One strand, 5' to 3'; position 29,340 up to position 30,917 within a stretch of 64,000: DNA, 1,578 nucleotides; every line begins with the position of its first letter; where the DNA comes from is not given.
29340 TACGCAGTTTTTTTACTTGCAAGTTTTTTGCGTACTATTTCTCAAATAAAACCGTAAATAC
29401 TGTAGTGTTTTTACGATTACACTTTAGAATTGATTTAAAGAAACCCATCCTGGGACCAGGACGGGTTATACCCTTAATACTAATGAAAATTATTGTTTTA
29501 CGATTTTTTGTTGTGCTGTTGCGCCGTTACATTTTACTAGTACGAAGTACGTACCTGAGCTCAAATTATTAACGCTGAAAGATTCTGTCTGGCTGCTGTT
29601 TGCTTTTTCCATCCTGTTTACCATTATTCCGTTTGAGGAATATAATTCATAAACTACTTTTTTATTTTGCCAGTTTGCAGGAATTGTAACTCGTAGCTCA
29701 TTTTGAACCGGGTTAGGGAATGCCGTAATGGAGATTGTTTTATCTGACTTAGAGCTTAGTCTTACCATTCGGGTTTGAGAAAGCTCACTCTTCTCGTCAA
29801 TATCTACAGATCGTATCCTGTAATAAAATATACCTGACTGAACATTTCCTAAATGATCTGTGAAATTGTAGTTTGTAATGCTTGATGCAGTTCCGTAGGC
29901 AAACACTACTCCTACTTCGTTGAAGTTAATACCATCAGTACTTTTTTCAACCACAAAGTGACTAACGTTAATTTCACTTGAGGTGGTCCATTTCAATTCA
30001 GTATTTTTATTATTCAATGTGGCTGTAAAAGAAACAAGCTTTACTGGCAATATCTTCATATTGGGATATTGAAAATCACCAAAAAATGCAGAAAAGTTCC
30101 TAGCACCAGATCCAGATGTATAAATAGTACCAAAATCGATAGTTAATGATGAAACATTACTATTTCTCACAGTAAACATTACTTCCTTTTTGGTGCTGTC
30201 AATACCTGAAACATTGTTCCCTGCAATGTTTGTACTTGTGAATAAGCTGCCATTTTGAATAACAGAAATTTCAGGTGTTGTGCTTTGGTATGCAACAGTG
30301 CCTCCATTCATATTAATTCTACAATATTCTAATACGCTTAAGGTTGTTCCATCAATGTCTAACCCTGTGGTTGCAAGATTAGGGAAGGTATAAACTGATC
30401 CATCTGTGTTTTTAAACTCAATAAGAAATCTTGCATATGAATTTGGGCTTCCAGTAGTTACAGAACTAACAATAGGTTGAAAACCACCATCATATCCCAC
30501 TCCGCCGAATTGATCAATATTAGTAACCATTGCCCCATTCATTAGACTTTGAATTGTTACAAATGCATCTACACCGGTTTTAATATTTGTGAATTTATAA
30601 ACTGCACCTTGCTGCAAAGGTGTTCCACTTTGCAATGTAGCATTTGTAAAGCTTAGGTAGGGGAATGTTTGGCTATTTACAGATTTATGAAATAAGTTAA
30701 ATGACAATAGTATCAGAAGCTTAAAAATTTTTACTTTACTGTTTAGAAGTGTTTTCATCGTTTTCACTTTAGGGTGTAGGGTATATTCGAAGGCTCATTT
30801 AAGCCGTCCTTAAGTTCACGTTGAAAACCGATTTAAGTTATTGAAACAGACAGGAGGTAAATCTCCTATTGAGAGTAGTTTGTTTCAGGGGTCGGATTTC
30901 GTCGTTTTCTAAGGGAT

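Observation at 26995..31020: Tandem transcription units with near-identical regulatory frames around diverged cargo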

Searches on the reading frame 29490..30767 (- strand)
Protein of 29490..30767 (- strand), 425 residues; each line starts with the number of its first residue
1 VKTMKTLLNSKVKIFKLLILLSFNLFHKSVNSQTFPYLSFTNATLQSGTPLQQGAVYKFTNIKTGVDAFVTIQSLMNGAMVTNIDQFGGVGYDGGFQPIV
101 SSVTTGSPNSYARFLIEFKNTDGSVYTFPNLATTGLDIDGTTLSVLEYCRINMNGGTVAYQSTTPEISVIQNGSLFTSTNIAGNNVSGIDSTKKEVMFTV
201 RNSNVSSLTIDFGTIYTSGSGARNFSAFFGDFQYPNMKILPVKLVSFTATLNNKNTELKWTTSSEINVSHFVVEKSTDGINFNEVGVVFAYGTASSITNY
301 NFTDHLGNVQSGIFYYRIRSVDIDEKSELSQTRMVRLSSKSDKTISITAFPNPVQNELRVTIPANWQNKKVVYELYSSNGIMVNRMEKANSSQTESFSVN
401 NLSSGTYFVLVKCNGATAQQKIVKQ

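Call 8: search_protein_families(library=pfam, proteins=[window:29490-30767:-], max_evalue=0.01)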
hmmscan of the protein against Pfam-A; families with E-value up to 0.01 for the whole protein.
window:29490-30767:- (425 aa): 1 family
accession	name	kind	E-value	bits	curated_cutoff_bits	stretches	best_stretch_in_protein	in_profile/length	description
PF18962.6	Por_Secre_tail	-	2.4e-12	47.4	27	1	350-423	2-74/75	Secretion system C-terminal sorting domain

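Call 10: search_protein_families(library=ncbifam, proteins=[window:29490-30767:-], max_evalue=0.01)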
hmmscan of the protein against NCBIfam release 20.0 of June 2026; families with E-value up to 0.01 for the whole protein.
window:29490-30767:- (425 aa): 2 families
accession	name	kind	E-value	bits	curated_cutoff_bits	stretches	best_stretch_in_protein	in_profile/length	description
TIGR04183.1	Por_Secre_tail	domain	5.2e-11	42.4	23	1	350-425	2-72/72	T9SS type A sorting domain-containing protein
NF038113.1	T9SSA_dep_M36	equivalog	1e-07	30.5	885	1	336-424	782-868/869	T9SS-dependent M36 family metallopeptidase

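Call 11: find_encoding_contigs(protein=window:29490-30767:-, flank=10000, max_places=10)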
Protein window:29490-30767:- (425 aa): no gene with exactly this product is on record in the collection.

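Call 13: find_encoding_contigs(protein=window:29490-30758:-, flank=10000, max_places=10)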
Protein window:29490-30758:- (422 aa): no gene with exactly this product is on record in the collection.

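Call 15: find_homologous_proteins(query=window:29493-30767:-, max_evalue=0.00001)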
Query window:29493-30767:- (425 aa): 746 proteins with E <= 0.00001 among 6703 candidates; the best 120 are listed.
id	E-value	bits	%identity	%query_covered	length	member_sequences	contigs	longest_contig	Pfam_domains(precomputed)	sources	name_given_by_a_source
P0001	1.2e-266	902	99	99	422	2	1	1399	PF18962.8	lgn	-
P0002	1.8e-162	559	62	99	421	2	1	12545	PF18962.8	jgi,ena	-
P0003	5.7e-154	531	58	99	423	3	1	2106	PF18962.8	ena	-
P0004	4.2e-150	518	57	100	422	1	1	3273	PF18962.8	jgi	jgi:type IX secretion system substrate protein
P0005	5.2e-150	518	59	98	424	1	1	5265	PF18962.8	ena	-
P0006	7.0e-147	507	57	93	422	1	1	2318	PF18962.8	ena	-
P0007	1.5e-146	506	57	97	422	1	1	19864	PF18962.8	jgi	jgi:hypothetical protein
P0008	4.3e-143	495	57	96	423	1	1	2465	PF18962.8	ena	-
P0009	1.6e-135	470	54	100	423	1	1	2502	PF18962.8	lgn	-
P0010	2.8e-115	403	48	97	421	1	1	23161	PF18962.8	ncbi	-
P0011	4.2e-111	390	51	100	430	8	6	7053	PF18962.8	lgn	-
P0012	1.6e-110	388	48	99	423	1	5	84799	PF18962.8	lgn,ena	-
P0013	4.4e-109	383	51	99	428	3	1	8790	PF18962.8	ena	-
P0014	8.8e-109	382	48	99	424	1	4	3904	PF18962.8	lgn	-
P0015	1.6e-107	378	47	99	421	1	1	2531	PF18962.8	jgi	jgi:Secretion system C-terminal sorting domain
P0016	2.1e-107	377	50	99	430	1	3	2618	PF18962.8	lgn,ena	-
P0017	3.2e-107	377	47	99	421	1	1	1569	PF18962.8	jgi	jgi:hypothetical protein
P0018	4.6e-107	376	50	91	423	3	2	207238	PF18962.8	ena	-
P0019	1.0e-106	375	47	99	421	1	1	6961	PF18962.8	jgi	jgi:hypothetical protein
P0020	2.2e-106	374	50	95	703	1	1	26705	PF18962.8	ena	-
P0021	3.5e-105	370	48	91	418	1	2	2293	PF18962.8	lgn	-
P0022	8.8e-105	369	47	100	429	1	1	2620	PF18962.8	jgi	jgi:Secretion system C-terminal sorting domain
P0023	1.1e-104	368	47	99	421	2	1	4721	PF18962.8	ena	-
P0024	1.2e-104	368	46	99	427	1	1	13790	PF18962.8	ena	-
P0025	1.6e-104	368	50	99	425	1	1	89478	PF18962.8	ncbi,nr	ncbi:MAG: T9SS type A sorting domain-containing protein [Chitinophagaceae bacterium]|nr:T9SS type A 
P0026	2.1e-104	368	48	99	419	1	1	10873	PF18962.8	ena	-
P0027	7.9e-104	366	48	99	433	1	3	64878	PF18962.8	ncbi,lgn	-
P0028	2.0e-103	364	46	99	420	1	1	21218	PF18962.8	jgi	jgi:Secretion system C-terminal sorting domain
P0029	3.7e-103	363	46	99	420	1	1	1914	PF18962.8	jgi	jgi:Secretion system C-terminal sorting domain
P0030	1.1e-102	362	45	99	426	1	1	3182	PF18962.8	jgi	jgi:hypothetical protein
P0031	1.7e-102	361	46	99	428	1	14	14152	PF18962.8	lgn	-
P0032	1.9e-102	361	46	99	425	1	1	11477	PF18962.8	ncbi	-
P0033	2.0e-102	361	47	100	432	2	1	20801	PF18962.8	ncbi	ncbi:MAG: T9SS type A sorting domain-containing protein [Chitinophagaceae bacterium]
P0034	2.2e-102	361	47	100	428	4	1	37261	PF18962.8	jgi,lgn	jgi:hypothetical protein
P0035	2.6e-102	361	45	100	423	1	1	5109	PF18962.8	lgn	-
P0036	3.1e-102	360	47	99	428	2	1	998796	PF18962.8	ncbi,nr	ncbi:MAG: T9SS type A sorting domain-containing protein [Chitinophagaceae bacterium]|nr:T9SS type A 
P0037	4.5e-102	360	45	99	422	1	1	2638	PF18962.8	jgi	jgi:Secretion system C-terminal sorting domain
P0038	5.4e-102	360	46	99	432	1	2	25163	PF18962.8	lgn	-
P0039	5.9e-102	360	49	91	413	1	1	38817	PF18962.8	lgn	-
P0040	6.3e-102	359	49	91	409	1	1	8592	PF18962.8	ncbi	-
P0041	9.3e-102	359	50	91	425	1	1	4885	PF18962.8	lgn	-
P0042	1.0e-101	359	49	95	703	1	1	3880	PF18962.8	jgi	jgi:hypothetical protein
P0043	2.3e-101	358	46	99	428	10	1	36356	PF18962.8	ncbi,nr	ncbi:MAG TPA: T9SS type A sorting domain-containing protein [Chitinophagaceae bacterium]|nr:T9SS typ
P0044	2.6e-101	357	46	99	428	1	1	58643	PF18962.8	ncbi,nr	ncbi:MAG: T9SS type A sorting domain-containing protein [Chitinophagaceae bacterium]|nr:T9SS type A 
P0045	2.7e-101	357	48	99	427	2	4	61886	PF18962.8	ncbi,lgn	-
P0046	3.5e-101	357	45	100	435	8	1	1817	PF18962.8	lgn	-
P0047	3.9e-101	357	48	91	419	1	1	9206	PF18962.8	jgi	jgi:Secretion system C-terminal sorting domain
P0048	5.7e-101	356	46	97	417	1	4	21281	PF18962.8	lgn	-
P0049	9.8e-101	356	46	99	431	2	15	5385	PF18962.8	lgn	-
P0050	1.4e-100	355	46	99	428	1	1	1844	PF18962.8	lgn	-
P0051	1.7e-100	355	45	99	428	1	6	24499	PF18962.8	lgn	-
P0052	2.8e-100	354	47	99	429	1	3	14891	PF18962.8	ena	-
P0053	6.2e-100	353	46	99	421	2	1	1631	PF18962.8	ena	-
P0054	7.2e-100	353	45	99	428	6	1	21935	PF18962.8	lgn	-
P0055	1.0e-99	352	48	91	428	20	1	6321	PF18962.8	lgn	-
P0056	1.4e-99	352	46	99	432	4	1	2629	PF18962.8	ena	-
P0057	1.4e-99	352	49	90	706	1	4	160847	PF18962.8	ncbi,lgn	-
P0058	2.1e-99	351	45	97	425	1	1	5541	PF18962.8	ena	-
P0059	3.0e-99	351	46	100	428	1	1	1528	PF18962.8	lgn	-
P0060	4.4e-99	350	47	99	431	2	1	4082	PF18962.8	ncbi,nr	ncbi:MAG: T9SS type A sorting domain-containing protein [Bacteroidetes bacterium]|nr:T9SS type A sor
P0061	4.6e-99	350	45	99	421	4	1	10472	PF18962.8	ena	-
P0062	8.0e-99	349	47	96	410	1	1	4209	PF18962.8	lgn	-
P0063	9.1e-99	349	47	97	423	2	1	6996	PF18962.8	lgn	-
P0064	1.5e-98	348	47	93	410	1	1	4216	PF18962.8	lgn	-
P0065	1.6e-98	348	46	94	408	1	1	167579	PF18962.8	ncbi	-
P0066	2.0e-98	348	45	99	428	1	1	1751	PF18962.8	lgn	-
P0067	2.4e-98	348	47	92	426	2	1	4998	PF18962.8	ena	-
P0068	4.1e-98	347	47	92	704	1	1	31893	PF18962.8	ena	-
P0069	4.9e-98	347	46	100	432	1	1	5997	PF18962.8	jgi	jgi:Secretion system C-terminal sorting domain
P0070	1.2e-97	345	46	99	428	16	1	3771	PF18962.8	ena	-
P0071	1.5e-97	345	46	94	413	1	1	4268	PF18962.8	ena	-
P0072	1.9e-97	345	46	99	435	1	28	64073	PF18962.8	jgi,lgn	jgi:hypothetical protein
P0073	2.0e-97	345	45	99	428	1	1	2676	PF18962.8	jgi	jgi:hypothetical protein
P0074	2.2e-97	345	47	90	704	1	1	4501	PF18962.8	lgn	-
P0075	3.0e-97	344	46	97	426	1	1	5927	PF18962.8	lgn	-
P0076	3.1e-97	344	45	99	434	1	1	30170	PF18962.8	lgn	-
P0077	3.3e-97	344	48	91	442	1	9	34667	PF18962.8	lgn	-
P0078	4.0e-97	344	44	99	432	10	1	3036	PF18962.8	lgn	-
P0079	5.2e-97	343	48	90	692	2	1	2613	PF18962.8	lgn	-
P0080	6.2e-97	343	48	90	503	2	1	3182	PF18962.8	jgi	jgi:hypothetical protein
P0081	1.6e-96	342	46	100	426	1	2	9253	PF18962.8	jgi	jgi:hypothetical protein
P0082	1.8e-96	342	47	95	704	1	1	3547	PF18962.8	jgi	jgi:Secretion system C-terminal sorting domain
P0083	2.4e-96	341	48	91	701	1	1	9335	PF18962.8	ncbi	-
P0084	3.0e-96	341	45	100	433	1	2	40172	PF18962.8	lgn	-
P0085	4.2e-96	340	47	99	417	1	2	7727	PF18962.8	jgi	jgi:hypothetical protein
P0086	5.3e-96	340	44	100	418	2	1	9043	PF18962.8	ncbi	-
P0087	1.1e-95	339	47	95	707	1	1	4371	PF18962.8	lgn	-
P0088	1.3e-95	339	46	99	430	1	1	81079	PF18962.8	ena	-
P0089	1.5e-95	338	44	99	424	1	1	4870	PF18962.8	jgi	jgi:hypothetical protein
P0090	1.5e-95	338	47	91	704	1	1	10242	PF18962.8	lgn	-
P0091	1.9e-95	338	45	99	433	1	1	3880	PF18962.8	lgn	-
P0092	3.5e-95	337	44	100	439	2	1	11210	PF18962.8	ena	-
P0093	4.1e-95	337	46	99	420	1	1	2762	PF18962.8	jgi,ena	-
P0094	4.9e-95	337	46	91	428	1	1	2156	PF18962.8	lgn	-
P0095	5.8e-95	337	44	100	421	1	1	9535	PF18962.8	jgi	jgi:Secretion system C-terminal sorting domain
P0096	6.8e-95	336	44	99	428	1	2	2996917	PF18962.8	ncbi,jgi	jgi:hypothetical protein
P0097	8.4e-95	336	46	100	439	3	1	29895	PF18962.8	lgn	-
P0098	9.4e-95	336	43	99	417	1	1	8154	PF18962.8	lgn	-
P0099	9.8e-95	336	48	89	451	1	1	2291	PF18962.8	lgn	-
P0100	1.9e-94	335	43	99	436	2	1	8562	PF18962.8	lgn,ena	-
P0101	3.0e-94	334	46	99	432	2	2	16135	PF18962.8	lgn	-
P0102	4.0e-94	334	43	99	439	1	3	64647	PF18962.8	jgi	jgi:hypothetical protein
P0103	9.7e-94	332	46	99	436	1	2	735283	PF18962.8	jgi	jgi:hypothetical protein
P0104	1.2e-93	332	46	91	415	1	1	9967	PF18962.8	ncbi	-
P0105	1.8e-93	332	45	99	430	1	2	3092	PF18962.8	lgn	-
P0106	2.0e-93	331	44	99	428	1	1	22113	PF18962.8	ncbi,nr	ncbi:MAG: T9SS type A sorting domain-containing protein [Chitinophagaceae bacterium]|nr:T9SS type A 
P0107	2.5e-93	331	47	91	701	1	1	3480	PF18962.8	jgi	-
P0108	2.7e-93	331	44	99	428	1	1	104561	PF18962.8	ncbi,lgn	-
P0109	7.3e-93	330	45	98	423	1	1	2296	PF18962.8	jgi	jgi:hypothetical protein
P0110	1.2e-92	329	45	99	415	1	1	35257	PF18962.8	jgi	jgi:hypothetical protein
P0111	1.4e-92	329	47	90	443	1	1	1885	PF18962.8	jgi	jgi:hypothetical protein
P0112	1.6e-92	328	46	91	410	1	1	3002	PF18962.8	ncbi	-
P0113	1.8e-92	328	44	94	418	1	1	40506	PF18962.8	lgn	-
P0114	2.8e-92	328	49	85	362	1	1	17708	PF18962.8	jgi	-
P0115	3.7e-92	327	43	99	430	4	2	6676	PF18962.8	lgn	-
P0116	6.2e-92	327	45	99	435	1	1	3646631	PF18962.8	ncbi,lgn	-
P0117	6.9e-92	326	46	91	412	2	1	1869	PF18962.8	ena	-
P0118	7.0e-92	326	47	90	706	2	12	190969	PF18962.8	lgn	-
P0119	8.6e-92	326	45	90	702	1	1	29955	PF18962.8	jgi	-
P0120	9.8e-92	326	45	99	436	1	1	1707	PF18962.8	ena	-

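Call 18: find_related_loci(query=A1, collection=genome_contigs, flank=6000)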
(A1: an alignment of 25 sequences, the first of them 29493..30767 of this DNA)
Query A1 (425 aa) in genome_contigs; peptide patterns used: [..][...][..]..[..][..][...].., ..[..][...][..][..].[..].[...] (x = any residue, [..] = any of these).
522 stretches matched a pattern; 444 encode a relative of the query (tblastn E <= 1e-3); the best 80 are kept; 80 distinct loci.
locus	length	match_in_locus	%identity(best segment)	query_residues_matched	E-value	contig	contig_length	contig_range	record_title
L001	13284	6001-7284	50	1-425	2e-113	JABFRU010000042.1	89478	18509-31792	MAG: Chitinophagaceae bacterium isolate S-RSF-IL-01 seq_17, whole genome shotgun sequence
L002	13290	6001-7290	47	4-425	6e-113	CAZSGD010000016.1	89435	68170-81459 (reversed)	MAG TPA_asm: uncultured Chitinophaga sp. isolate SRP173033_co1_308 genome assembly, contig: NODE_332_length_89435_cov_45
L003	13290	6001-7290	47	2-425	2e-111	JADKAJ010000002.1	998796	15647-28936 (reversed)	MAG: Chitinophagaceae bacterium isolate Mari_18-Q3-R65-66_BAT3C.296 tig00000824-10-9980670, whole genome shotgun sequenc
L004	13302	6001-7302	48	3-425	6e-113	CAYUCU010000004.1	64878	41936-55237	MAG TPA_asm: uncultured Chitinophaga sp. isolate SRP150892_co2_494 genome assembly, contig: NODE_440_length_64878_cov_5.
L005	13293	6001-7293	46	1-425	9e-110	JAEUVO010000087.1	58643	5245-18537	MAG: Chitinophagaceae bacterium isolate new MAG-383 k141_1364387, whole genome shotgun sequence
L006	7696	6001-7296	47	1-425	2e-109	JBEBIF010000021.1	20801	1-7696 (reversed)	MAG: Chitinophagaceae bacterium isolate SF1_2_17 NODE_1837_length_20801_cov_4.778282, whole genome shotgun sequence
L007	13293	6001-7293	46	1-425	1e-109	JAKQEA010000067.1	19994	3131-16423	MAG: Bacteroidota bacterium isolate USDE_maxbin.081 k141_1777778, whole genome shotgun sequence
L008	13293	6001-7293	45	1-425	3e-107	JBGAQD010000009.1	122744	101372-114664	MAG: Chitinophagaceae bacterium isolate MAG_AAO_AS.8 AAOAS-8_NODE_9_length_122744_cov_12.564528, whole genome shotgun se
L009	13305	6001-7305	46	2-425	1e-106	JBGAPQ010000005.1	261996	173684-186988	MAG: Chitinophagaceae bacterium isolate MAG_MBR_AS.16 MBRAS-16_NODE_5_length_261996_cov_28.721792, whole genome shotgun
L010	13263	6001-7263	45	2-424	3e-106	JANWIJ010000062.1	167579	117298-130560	MAG: Chitinophagaceae bacterium isolate CRAIB_MAG38 c_000000053006, whole genome shotgun sequence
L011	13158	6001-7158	49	45-425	7e-106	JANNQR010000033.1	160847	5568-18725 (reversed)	MAG: Chitinophagaceae bacterium isolate SOY_31_metabat_421 SOY_31_k141_1255192, whole genome shotgun sequence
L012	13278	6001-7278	46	1-425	5e-104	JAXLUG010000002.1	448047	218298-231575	MAG: Chitinophagaceae bacterium isolate STL-BAC24 C1.91.fa-2, whole genome shotgun sequence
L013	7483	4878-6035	48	45-425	3e-102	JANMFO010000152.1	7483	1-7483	MAG: Chitinophagaceae bacterium isolate OTE_70b_metabat_173 OTE_70b_k141_2980114, whole genome shotgun sequence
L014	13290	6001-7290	44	2-425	8e-102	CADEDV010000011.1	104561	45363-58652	MAG: uncultured Bacteroidetes bacterium isolate Bacteroidetes sp. RBC053 genome assembly, contig: MAG053_11, whole genom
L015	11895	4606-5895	44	2-425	7e-101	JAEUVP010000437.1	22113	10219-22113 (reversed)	MAG: Chitinophagaceae bacterium isolate new MAG-384 k141_3139296, whole genome shotgun sequence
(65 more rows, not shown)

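Call 49: search_solved_structures(query=A1, max_evalue=0.01)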
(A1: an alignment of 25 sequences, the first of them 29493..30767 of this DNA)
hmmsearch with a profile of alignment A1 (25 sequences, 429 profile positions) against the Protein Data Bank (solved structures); distinct sequences matched with E-value up to 0.01: 3.
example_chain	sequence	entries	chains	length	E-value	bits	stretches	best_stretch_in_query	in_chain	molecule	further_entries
8glk_D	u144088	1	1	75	1.3e-06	30.5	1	351-427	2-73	Endonuclease I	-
8qb1_A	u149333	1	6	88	0.00072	21.4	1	371-429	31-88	Mirolase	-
9whd_A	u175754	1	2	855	0.0034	19.2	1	351-428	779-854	GH167 glycoside hydrolase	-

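Call 59: predict_structure(alignment_id=A1)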
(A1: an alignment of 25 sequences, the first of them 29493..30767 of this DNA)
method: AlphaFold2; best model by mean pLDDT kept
length: 425 residues; sequences in the alignment: 25
mean_pLDDT: 77.2   pTM: 0.54
mean pLDDT of the five models: 77.2, 75.7, 74.9, 74.7, 73.1
residues with pLDDT >= 90: 83; 70-90: 225; 50-70: 90; < 50: 27
segments of 3 or more residues with pLDDT < 50: 1-4, 27-34, 340-354
pLDDT, mean of each block of 10 residues (from residue 1): 51 77 60 63 95 97 95 92 76 84 70 97 93 84 76 84 71 78 68 84 92 74 85 71 69 82 71 79 81 68 78 79 70 66 45 60 84 79 84 80 78 77 70
secondary structure, 60 per line:
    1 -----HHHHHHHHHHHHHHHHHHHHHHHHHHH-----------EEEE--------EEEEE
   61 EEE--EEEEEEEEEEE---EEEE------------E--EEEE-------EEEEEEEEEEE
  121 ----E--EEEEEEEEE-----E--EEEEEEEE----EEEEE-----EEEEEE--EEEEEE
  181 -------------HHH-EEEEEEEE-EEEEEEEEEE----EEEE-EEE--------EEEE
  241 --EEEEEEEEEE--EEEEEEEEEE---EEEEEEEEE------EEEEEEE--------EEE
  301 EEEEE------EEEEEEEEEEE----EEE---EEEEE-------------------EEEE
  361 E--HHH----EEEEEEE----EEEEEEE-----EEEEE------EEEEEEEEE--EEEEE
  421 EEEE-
elements in order: H6-32 E44-47 E56-63 E66-76 E80-83 E99-102 E110-120 E128-136 E145-152 E157-161 E167-172 E175-180 E198-205 E207-216 E221-224 E226-228 E237-240 E243-252 E255-264 E268-276 E283-289 E298-305 E312-322 E327-329 E333-337 E357-361 E371-377 E382-388 E394-398 E405-413 E416-424

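Call 64: fold_search(model_id=the predicted structure, library=pdb)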
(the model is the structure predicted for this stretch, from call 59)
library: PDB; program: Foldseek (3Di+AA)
matches with E <= 10: 1644; with E <= 0.001: 49
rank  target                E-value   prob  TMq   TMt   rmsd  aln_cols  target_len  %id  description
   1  4igb_B                1.1e-06  1.00  0.28  0.28  16.0       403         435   11  Crystal structure of the N-terminal domain of the Streptococcus gordonii adhesin Sgo0707 (released 2013-06-05)
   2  5z06_B                1.1e-06  1.00  0.18  0.12  20.8       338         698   13  Crystal structure of beta-1,2-glucanase from Parabacteroides distasonis (released 2018-05-30)
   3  7zhj_b                1.7e-06  1.00  0.18  0.09  27.8       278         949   14  Tail tip of siphophage T5 : tip proteins (released 2023-02-08)
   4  8hqz_A                5.1e-06  1.00  0.19  0.09  27.6       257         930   15  Baseplate of DT57C bacteriophage in the full state (released 2023-12-13)
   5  4igb_D                1.1e-05  1.00  0.29  0.30  15.8       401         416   11  Crystal structure of the N-terminal domain of the Streptococcus gordonii adhesin Sgo0707 (released 2013-06-05)
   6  2jll                  1.2e-05  1.00  0.19  0.21  25.9       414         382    9  Crystal structure of NCAM2 IgIV-FN3II (released 2009-11-17)
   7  4igb_C                1.3e-05  1.00  0.29  0.28  16.1       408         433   12  Crystal structure of the N-terminal domain of the Streptococcus gordonii adhesin Sgo0707 (released 2013-06-05)
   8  4igb_A                1.6e-05  1.00  0.29  0.29  15.9       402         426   11  Crystal structure of the N-terminal domain of the Streptococcus gordonii adhesin Sgo0707 (released 2013-06-05)
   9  7mjr                  1.9e-05  1.00  0.21  0.13  17.2       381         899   10  Vip4Da2 toxin structure (released 2021-05-05)
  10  2vtf_B                2.5e-05  1.00  0.16  0.12  16.8       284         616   10  X-ray crystal structure of the Endo-beta-N-acetylglucosaminidase from Arthrobacter protophormiae E173Q mutant reveals  (released 2009-03-31)
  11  6za2_B                2.5e-05  1.00  0.17  0.08  21.8       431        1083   11  Crystal structure of dimeric latent PorU from Porphyromonas gingivalis (released 2021-09-29)
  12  7mro                  4.2e-05  1.00  0.18  0.24  17.3       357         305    8  Zebrafish CNTN4 FN1-FN3 domains (released 2022-01-05)
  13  9x1i_A                4.2e-05  0.97  0.16  0.08  19.6       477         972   10  Structure of endo-beta-N-acetylglucosaminidase HS (released 2026-03-18)
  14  7mrk_D                4.9e-05  1.00  0.19  0.25  18.3       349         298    9  Chicken CNTN4 APP complex (released 2022-01-05)
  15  6za2_A                4.9e-05  0.99  0.17  0.08  22.1       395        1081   10  Crystal structure of dimeric latent PorU from Porphyromonas gingivalis (released 2021-09-29)
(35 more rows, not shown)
